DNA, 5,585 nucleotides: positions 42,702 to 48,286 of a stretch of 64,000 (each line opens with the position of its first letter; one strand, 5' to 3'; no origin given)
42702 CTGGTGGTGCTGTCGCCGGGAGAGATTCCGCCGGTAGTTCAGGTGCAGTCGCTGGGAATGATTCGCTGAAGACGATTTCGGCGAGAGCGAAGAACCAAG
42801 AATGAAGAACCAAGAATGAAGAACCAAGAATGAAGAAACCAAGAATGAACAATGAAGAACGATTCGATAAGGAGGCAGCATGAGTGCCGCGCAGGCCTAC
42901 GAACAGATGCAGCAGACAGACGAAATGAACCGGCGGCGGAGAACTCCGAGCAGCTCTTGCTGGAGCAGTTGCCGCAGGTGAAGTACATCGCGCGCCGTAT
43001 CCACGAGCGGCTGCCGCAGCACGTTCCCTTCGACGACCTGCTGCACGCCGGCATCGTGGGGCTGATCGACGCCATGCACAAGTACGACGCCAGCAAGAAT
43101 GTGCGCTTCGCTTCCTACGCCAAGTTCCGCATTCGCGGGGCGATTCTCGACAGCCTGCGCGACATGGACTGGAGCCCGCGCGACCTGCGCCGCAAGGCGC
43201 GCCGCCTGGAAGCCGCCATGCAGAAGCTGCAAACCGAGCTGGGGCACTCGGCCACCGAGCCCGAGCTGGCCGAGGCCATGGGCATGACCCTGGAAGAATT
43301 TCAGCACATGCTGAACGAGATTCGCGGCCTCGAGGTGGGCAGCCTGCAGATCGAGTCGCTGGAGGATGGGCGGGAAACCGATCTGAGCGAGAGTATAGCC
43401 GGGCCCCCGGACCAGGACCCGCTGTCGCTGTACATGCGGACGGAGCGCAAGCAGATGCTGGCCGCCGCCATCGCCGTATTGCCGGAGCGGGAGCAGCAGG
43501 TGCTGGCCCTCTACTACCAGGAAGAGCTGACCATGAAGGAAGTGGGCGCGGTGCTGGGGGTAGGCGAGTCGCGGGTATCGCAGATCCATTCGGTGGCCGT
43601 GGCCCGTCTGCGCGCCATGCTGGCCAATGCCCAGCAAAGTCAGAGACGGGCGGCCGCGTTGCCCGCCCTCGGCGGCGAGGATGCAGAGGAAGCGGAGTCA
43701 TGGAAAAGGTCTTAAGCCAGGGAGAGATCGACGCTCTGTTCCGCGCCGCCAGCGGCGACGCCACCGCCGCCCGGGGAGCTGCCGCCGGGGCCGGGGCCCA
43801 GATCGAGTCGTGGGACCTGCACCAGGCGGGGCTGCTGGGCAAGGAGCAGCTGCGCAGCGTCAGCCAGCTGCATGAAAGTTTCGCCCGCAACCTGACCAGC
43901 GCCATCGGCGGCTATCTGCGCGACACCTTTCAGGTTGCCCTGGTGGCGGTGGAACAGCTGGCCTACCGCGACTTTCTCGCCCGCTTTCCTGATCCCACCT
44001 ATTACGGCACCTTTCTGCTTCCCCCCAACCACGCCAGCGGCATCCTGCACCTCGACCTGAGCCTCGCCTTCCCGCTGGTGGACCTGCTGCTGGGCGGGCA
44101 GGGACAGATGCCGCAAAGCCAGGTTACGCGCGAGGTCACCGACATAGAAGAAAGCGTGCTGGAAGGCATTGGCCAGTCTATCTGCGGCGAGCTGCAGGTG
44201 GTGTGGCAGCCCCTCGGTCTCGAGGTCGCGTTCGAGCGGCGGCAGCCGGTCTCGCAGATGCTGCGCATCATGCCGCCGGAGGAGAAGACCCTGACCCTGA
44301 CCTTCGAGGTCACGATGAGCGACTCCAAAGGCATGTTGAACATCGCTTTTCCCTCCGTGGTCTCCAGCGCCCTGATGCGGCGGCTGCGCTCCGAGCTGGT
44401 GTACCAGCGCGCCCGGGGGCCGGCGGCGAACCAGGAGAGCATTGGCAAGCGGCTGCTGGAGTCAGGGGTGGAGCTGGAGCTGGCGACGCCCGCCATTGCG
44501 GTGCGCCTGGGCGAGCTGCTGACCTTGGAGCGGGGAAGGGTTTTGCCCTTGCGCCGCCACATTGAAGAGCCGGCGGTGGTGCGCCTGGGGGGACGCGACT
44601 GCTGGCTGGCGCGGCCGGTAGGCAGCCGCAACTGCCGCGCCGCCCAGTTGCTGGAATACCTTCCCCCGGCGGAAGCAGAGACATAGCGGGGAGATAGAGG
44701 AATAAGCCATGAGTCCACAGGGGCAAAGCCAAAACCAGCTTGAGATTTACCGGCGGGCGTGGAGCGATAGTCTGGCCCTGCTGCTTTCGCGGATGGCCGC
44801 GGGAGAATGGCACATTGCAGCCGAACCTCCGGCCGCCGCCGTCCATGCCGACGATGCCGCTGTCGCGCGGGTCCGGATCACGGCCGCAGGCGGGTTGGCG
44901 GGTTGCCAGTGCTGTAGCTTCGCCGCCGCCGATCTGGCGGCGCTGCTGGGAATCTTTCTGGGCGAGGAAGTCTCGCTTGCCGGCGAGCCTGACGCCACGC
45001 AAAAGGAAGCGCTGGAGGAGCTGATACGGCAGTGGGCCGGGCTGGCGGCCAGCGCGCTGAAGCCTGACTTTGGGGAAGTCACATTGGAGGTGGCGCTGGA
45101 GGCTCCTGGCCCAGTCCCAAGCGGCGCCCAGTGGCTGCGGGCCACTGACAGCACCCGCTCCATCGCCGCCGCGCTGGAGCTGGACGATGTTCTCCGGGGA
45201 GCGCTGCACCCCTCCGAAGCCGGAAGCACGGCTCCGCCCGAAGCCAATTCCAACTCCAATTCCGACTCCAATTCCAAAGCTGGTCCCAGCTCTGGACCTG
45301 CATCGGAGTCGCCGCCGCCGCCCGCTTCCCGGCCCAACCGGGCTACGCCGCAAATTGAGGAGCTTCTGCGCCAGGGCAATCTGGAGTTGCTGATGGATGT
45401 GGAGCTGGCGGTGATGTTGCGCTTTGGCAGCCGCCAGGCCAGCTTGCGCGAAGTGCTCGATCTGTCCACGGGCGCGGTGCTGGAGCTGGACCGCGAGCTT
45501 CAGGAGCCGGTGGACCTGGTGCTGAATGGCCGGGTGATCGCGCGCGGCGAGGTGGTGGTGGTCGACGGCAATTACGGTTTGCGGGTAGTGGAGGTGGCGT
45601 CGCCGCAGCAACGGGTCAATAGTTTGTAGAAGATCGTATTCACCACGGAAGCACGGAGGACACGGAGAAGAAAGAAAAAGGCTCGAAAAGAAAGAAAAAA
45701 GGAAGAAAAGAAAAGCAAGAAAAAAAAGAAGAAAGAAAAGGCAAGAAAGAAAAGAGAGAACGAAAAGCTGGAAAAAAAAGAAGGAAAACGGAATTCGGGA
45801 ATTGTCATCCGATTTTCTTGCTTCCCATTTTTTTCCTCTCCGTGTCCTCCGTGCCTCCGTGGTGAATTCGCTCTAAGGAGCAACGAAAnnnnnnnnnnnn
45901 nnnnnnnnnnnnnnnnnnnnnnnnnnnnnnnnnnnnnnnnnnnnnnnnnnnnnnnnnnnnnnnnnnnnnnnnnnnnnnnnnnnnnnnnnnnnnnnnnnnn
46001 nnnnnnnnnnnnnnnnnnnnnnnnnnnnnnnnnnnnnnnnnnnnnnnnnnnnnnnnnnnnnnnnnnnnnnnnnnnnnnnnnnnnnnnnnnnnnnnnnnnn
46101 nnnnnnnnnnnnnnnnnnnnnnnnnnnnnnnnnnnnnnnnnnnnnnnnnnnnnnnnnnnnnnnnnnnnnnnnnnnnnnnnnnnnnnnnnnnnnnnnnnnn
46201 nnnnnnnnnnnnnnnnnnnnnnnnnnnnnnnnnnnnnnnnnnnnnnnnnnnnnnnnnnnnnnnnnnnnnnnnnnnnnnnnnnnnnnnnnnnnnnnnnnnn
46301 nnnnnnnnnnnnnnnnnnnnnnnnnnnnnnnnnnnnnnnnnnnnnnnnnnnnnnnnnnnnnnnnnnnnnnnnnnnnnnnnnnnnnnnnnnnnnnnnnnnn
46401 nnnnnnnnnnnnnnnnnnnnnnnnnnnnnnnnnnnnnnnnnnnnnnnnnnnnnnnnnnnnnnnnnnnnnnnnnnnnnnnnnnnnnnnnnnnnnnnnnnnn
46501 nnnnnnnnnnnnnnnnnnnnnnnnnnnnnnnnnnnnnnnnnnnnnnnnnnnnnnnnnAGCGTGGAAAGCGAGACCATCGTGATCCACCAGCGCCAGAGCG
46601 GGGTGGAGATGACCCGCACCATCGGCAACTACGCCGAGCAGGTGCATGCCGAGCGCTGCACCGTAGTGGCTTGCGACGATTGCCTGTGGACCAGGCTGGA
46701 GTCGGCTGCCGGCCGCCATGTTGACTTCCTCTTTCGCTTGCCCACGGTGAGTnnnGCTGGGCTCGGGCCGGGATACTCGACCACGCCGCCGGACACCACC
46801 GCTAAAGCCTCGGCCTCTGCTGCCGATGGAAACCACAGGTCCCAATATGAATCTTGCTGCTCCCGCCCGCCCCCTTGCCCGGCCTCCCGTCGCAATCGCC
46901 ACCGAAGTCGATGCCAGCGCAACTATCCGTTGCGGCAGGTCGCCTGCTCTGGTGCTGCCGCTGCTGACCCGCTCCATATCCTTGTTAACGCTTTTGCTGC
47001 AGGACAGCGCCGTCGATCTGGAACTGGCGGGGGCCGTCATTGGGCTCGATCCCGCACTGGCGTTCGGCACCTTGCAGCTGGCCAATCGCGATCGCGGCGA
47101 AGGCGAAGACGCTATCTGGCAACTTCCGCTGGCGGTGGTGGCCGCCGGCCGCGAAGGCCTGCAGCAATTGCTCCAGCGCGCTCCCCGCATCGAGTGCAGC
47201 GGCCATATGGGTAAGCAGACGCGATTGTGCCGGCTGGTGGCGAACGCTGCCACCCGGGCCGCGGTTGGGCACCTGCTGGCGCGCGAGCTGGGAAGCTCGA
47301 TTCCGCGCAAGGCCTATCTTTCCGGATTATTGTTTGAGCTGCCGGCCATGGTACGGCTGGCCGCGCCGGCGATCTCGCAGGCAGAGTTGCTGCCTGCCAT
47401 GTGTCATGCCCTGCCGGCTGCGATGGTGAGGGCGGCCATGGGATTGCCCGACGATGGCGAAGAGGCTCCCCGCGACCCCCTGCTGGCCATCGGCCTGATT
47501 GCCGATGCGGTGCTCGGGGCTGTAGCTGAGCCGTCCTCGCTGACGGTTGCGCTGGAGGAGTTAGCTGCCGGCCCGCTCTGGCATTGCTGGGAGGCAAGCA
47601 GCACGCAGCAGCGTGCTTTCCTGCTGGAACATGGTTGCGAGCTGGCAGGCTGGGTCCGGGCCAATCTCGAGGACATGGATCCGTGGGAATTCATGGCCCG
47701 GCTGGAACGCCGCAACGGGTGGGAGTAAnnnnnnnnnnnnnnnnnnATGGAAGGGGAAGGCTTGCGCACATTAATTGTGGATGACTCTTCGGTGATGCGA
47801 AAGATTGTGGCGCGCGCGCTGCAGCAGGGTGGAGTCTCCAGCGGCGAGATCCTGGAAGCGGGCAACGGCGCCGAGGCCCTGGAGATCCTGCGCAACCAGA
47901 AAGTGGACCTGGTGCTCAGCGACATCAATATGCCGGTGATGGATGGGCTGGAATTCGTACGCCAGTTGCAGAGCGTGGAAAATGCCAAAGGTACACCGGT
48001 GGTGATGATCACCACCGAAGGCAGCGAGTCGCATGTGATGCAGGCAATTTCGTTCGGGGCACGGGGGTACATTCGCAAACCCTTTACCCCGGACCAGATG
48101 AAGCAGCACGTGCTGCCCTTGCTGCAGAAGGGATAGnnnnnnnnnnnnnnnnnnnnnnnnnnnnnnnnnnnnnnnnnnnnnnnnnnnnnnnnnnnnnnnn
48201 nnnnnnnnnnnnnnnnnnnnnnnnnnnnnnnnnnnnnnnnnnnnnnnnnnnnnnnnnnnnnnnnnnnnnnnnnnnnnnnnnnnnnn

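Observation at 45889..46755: Free-standing MshEN-type (c-di-GMP-receptor-like) protein with a Cys4 motif inside the flagellar gene cluster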

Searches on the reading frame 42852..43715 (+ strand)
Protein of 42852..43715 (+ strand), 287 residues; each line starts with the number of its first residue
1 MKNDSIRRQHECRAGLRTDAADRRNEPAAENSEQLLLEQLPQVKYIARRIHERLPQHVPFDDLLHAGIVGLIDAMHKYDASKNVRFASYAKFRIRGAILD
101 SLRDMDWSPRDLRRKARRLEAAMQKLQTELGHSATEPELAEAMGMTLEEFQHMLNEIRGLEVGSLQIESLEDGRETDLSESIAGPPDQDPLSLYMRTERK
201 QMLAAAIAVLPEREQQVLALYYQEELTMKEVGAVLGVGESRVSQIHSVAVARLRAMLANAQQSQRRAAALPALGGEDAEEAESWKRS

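Call 3: search_protein_families(library=pfam, proteins=[window:42852-43715:+], max_evalue=1)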
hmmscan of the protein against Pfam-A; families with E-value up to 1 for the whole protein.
window:42852-43715:+ (287 aa): 8 families
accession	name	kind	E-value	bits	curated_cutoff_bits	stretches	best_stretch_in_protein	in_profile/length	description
PF04545.22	Sigma70_r4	-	2.8e-17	62.4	24.1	1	206-255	1-50/50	Sigma-70, region 4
PF04542.20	Sigma70_r2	-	1.6e-14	53.9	24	1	40-107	6-70/71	Sigma-70 region 2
PF04539.22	Sigma70_r3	-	4e-08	33.7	25.3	1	115-181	2-68/78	Sigma-70 region 3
PF08281.18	Sigma70_r4_2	-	2e-07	31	25.7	1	201-244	2-45/54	Sigma-70, region 4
PF13744.12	HTH_37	-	0.026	14.8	27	1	217-258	23-69/80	Helix-turn-helix domain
PF13384.12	HTH_23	-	0.057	13.7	24.6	1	214-246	7-38/50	Homeodomain-like domain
PF02416.21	TatA_B_E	-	0.11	12.2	21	1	137-156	23-42/53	mttA/Hcf106 family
PF04297.20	UPF0122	-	0.18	12.5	22.7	1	207-244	15-52/101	Putative helix-turn-helix protein, YlxM / p13 like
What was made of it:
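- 42852..43715 (+): fliA (sigma-28 family), same operon. Pfam Sigma70 r2/r3/r4 (call 3).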

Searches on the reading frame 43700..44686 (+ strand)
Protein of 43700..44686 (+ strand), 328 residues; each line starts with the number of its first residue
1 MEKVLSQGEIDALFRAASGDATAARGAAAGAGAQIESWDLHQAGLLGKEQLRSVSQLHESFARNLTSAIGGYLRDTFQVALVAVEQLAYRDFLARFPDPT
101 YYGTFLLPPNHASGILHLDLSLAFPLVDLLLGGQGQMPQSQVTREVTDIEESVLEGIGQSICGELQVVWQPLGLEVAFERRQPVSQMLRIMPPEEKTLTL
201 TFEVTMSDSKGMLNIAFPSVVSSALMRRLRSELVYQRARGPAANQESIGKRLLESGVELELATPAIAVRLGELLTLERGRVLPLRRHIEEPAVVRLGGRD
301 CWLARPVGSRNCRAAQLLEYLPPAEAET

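Call 3: search_protein_families(library=pfam, proteins=[window:43700-44686:+], max_evalue=1)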
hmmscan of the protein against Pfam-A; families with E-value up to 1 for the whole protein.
window:43700-44686:+ (328 aa): 2 families
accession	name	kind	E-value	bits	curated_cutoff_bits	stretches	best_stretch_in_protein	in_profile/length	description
PF02154.20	FliM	-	1.7e-35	123.1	27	1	39-225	2-188/192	Flagellar motor switch protein FliM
PF01052.25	FliMN_C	-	1.8e-07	31.4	23.8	1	252-319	3-70/73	Type III flagellar switch regulator (C-ring) FliN C-term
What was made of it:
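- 43700..44686 (+): fliM. Pfam FliM E 1.7e-35 (call 3).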

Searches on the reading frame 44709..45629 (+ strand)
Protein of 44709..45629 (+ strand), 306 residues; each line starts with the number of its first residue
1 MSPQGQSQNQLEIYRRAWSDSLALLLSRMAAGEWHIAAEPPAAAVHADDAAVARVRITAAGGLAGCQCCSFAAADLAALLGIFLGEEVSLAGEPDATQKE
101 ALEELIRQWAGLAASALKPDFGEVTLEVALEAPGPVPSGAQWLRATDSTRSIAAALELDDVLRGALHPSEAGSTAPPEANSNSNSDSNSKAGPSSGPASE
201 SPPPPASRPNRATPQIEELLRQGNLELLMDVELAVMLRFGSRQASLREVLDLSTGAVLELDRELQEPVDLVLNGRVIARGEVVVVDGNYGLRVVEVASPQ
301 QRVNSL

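Call 3: search_protein_families(library=pfam, proteins=[window:44709-45629:+], max_evalue=1)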
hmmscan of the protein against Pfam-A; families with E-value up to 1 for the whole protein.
window:44709-45629:+ (306 aa): 1 family
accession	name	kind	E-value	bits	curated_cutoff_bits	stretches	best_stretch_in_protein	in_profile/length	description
PF01052.25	FliMN_C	-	3.3e-20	72.2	23.8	1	227-297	2-72/73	Type III flagellar switch regulator (C-ring) FliN C-term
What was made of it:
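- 44709..45629 (+): fliN (306 aa; long N-terminal extension), immediately upstream of X. Pfam FliMN_C E 3.3e-20 at residues 227-297 (call 3).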

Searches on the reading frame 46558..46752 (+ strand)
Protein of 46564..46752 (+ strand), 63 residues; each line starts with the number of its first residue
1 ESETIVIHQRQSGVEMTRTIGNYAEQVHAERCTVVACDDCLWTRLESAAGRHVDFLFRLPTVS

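Call 43: search_protein_families(library=pfam, proteins=[window:46564-46752:+], max_evalue=10)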
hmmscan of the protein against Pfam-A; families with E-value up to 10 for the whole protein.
seq(63 aa): 0 families

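Call 68: search_solved_structures(query=A7, max_evalue=10, show_alignments=0)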
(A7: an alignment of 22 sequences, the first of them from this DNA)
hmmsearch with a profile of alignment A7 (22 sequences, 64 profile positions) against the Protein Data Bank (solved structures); distinct sequences matched with E-value up to 10: 16.
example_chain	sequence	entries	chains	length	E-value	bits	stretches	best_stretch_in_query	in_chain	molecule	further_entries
3ohu_A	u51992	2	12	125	0.057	16.1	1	30-62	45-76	Transcription regulator protein BACH2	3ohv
7dv4_A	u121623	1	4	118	0.65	12.7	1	14-41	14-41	Cytotoxic T-lymphocyte protein 4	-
5tru_c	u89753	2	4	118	0.66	12.7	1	14-41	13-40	Cytotoxic T-lymphocyte protein 4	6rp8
8hit_C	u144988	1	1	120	0.67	12.6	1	14-41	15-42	Cytotoxic T-lymphocyte protein 4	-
7su0_C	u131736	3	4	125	0.71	12.6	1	14-41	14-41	Cytotoxic T-lymphocyte protein 4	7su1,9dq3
6xy2_A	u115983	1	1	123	0.71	12.5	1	14-41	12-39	Cytotoxic T-lymphocyte protein 4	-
3bx7_C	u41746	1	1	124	0.72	12.5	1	14-41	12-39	CYTOTOXIC T-LYMPHOCYTE-ASSOCIATED ANTIGEN 4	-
6rqm_A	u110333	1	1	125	0.73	12.5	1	14-41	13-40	Cytotoxic T-lymphocyte protein 4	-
1i8l_C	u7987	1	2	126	0.74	12.5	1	14-41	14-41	CYTOTOXIC T-LYMPHOCYTE PROTEIN 4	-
1i85_C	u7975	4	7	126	0.74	12.5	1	14-41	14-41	CYTOTOXIC T-LYMPHOCYTE-ASSOCIATED PROTEIN 4 | Cytotoxic T-lymphocyte protein 4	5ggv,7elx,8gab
5xj3_C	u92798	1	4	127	0.75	12.5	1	14-41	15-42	Cytotoxic T-lymphocyte protein 4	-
6rpj_A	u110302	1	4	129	0.77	12.4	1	14-41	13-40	Cytotoxic T-lymphocyte protein 4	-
1ah1_A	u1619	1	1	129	0.77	12.4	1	14-41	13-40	CTLA-4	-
3osk_A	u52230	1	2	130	0.78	12.4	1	14-41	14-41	Cytotoxic T-lymphocyte protein 4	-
2x44_D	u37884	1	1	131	0.79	12.4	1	14-41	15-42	CYTOTOXIC T-LYMPHOCYTE PROTEIN 4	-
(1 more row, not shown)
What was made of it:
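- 46561..46752 (+): C-terminal beta-alpha-beta-beta-beta domain (residues 225-288) with near-invariant W267. The fold is unassigned. The PDB sequence search found nothing (call 68).
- Tried and rejected: C-terminal domain: the PDB sequence profile search found nothing meaningful (call 68).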

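Call 74: predict_structure(alignment_id=A7)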
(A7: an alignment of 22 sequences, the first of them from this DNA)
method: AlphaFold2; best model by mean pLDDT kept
length: 65 residues; sequences in the alignment: 22
mean_pLDDT: 90.8   pTM: 0.75
mean pLDDT of the five models: 90.8, 89.8, 89.3, 89.0, 88.5
residues with pLDDT >= 90: 49; 70-90: 12; 50-70: 4; < 50: 0
segments of 3 or more residues with pLDDT < 50: none
pLDDT, mean of each block of 10 residues (from residue 1): 82 91 95 95 95 94 75
secondary structure, 60 per line:
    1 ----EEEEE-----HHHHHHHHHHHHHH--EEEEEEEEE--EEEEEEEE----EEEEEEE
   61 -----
elements in order: E5-9 H15-28 E31-39 E42-49 E54-60
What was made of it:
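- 46561..46752 (+): The domain-only AF2 model has pLDDT 90.8 (call 74).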

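Call 76: fold_search(model_id=the predicted structure, library=pdb)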
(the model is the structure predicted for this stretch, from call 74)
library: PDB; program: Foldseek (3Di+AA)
matches with E <= 10: 1183; with E <= 0.001: 0
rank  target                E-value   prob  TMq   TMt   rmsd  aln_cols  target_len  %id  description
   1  6l8k                  1.7e-02  0.98  0.49  0.14   5.3        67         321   12  Structure of URT1 in complex with UTP (released 2020-01-29)
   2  6l3f                  1.7e-02  0.98  0.49  0.14   5.4        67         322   12  The structure of UTP:RNA uridylyltransferase 1 (URT1) in in Arabidopsis (released 2020-01-29)
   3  3dz8                  3.1e-02  0.99  0.54  0.24   3.3        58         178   14  Crystal structure of human Rab3B GTPase bound with GDP (released 2008-08-12)
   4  7xs4_A                5.2e-02  0.90  0.47  0.14   5.5        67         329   10  Crystal structure of URT1 in complex with AAAU RNA (released 2022-09-21)
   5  8he6_A                6.8e-02  0.89  0.48  0.30   4.0        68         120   15  Crystal structure of a fosfomycin and bleomycin resistant protein (ALL3014) from Anabaena/Nostoc cyanobacterium at 1.7 (released 2022-11-30)
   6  7wb2_D                7.7e-02  0.94  0.50  0.31   4.3        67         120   12  Oxidase ChaP-D49L/Y109F mutant (released 2022-05-11)
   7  3nyb_A                8.3e-02  0.98  0.55  0.14   2.6        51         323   16  Structure and function of the polymerase core of TRAMP, a RNA surveillance complex (released 2010-08-04)
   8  5umq_A                9.4e-02  0.87  0.48  0.30   4.1        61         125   13  Crystal structure of TnmS1, an antibiotic binding protein from Streptomyces sp. CB03234 (released 2018-07-04)
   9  5kew_A                9.4e-02  0.72  0.43  0.33   7.5        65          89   12  Vibrio parahaemolyticus VtrA/VtrC complex bound to the bile salt taurodeoxycholate (released 2016-07-20)
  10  7wcc_C                1.0e-01  0.82  0.47  0.29   5.1        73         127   14  Oxidase ChaP-D49L/Q91C mutant (released 2023-05-24)
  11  5kev_A                1.0e-01  0.69  0.42  0.31   7.5        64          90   12  Vibrio parahaemolyticus VtrA/VtrC complex (released 2016-07-20)
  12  4pav_D                1.2e-01  0.69  0.41  0.28   4.3        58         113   14  Structure of hypothetical protein SA1046 from S. aureus. (released 2015-05-06)
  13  6a52_A                1.3e-01  0.84  0.49  0.31   4.9        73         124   10  Oxidase ChaP-H1 (released 2018-08-29)
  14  4pav_C                1.3e-01  0.82  0.45  0.28   4.2        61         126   11  Structure of hypothetical protein SA1046 from S. aureus. (released 2015-05-06)
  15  6a4x                  1.3e-01  0.75  0.47  0.29   5.0        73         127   12  Oxidase ChaP-H2 (released 2018-08-29)
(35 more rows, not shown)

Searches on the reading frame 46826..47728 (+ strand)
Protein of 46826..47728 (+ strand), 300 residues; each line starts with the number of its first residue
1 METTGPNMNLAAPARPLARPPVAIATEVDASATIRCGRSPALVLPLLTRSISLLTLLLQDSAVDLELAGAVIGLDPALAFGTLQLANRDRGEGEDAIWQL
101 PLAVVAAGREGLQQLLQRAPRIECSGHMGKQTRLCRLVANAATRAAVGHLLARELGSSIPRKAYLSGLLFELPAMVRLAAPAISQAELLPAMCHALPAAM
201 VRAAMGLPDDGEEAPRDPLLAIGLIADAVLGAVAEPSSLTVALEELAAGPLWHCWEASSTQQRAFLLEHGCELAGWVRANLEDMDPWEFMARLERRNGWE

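Call 3: search_protein_families(library=pfam, proteins=[window:46826-47728:+], max_evalue=1)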
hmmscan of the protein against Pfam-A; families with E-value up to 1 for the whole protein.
window:46826-47728:+ (300 aa): 1 family
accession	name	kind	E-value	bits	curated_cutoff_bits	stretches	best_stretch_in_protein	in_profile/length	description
PF08668.18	HDOD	-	6.8e-07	29.4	22.9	1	44-174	1-132/196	HDOD domain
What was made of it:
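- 46826..47728 (+): HDOD-domain protein, a frequent downstream partner of X. Pfam HDOD E 6.8e-7 (call 3).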

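Call 4: search_protein_families(library=ncbifam, proteins=[window:46826-47728:+], max_evalue=1)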
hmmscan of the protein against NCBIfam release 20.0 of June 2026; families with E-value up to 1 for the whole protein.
window:46826-47728:+ (300 aa): 0 families

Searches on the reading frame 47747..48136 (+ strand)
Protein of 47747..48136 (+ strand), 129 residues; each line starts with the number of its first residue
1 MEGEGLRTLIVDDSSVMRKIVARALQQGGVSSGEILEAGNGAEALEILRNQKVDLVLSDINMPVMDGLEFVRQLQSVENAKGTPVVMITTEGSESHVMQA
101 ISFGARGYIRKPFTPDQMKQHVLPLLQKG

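Call 3: search_protein_families(library=pfam, proteins=[window:47747-48136:+], max_evalue=1)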
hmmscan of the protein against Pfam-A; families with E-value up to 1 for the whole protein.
window:47747-48136:+ (129 aa): 2 families
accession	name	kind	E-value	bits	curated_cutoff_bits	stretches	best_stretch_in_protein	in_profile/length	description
PF00072.30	Response_reg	-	1.3e-30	106.2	30.2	1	9-122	2-110/111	Response regulator receiver domain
PF23198.2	PDE8A_N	-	0.18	12.1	29.6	1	41-105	43-108/147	PDE8A-like, N-terminal domain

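Call 4: search_protein_families(library=ncbifam, proteins=[window:47747-48136:+], max_evalue=1)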
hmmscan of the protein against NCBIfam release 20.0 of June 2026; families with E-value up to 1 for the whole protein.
window:47747-48136:+ (129 aa): 106 families (the best 25 are shown)
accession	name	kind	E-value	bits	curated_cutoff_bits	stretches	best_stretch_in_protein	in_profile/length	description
NF007901.0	PRK10610.1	equivalog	6.1e-24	84.6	189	1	4-121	4-119/129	chemotaxis response regulator CheY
NF001965.0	PRK00742.1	subfamily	1.9e-21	76.7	293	1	6-117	4-113/357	chemotaxis-specific protein-glutamate methyltransferase CheB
NF041367.1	CheY_Halo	equivalog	7.7e-21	74.6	200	1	9-120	2-108/114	chemotaxis protein CheY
NF045505.1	RR_RssB_Pseudo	equivalog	1.2e-19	70.7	700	1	6-121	6-116/394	two-component system response regulator RssB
NF007969.0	PRK10693.1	equivalog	2.4e-19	69.5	329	1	7-126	9-124/337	two-component system response regulator RssB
TIGR02154.1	PhoB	equivalog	3.4e-19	69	296.2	1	7-122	4-116/226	phosphate regulon transcriptional regulator PhoB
NF008469.0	PRK11361.1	equivalog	2e-18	66.4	714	1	7-122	6-116/461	acetoacetate metabolism transcriptional regulator AtoC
NF011874.0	PRK15347.1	equivalog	3.9e-18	64.9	852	1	6-121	691-805/921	two component system sensor kinase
NF007135.0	PRK09581.1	equivalog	4.8e-18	65.2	474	1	7-114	4-108/457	PleD family two-component system response regulator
NF045944.1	ResRegRpaBCyano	equivalog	6.2e-18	65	330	1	9-127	1-113/229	response regulator transcription factor RpaB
NF007935.0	PRK10651.1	equivalog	3.7e-17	62.2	250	1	5-121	6-119/216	two-component system response regulator NarL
NF009206.0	PRK12555.1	subfamily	3.8e-17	62.3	342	1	7-122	2-117/340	chemotaxis-specific protein-glutamate methyltransferase CheB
TIGR02875.1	spore_0_A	equivalog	4.6e-17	62.1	200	1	7-128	4-124/262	sporulation transcription factor Spo0A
NF033120.0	vanR_FM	exception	5.2e-17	62.3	460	1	8-119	6-111/231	vancomycin resistance response regulator transcription factor, VanR-F/VanR-M family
NF007005.1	PRK09468.1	equivalog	1.2e-16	60.8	331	1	7-122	5-115/237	osmolarity response regulator transcription factor OmpR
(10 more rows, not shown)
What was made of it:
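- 47747..48136 (+): cheY-type single-domain response regulator. Pfam Response_reg E 1.3e-30; NCBIfam CheY E 6e-24 (calls 3, 4).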
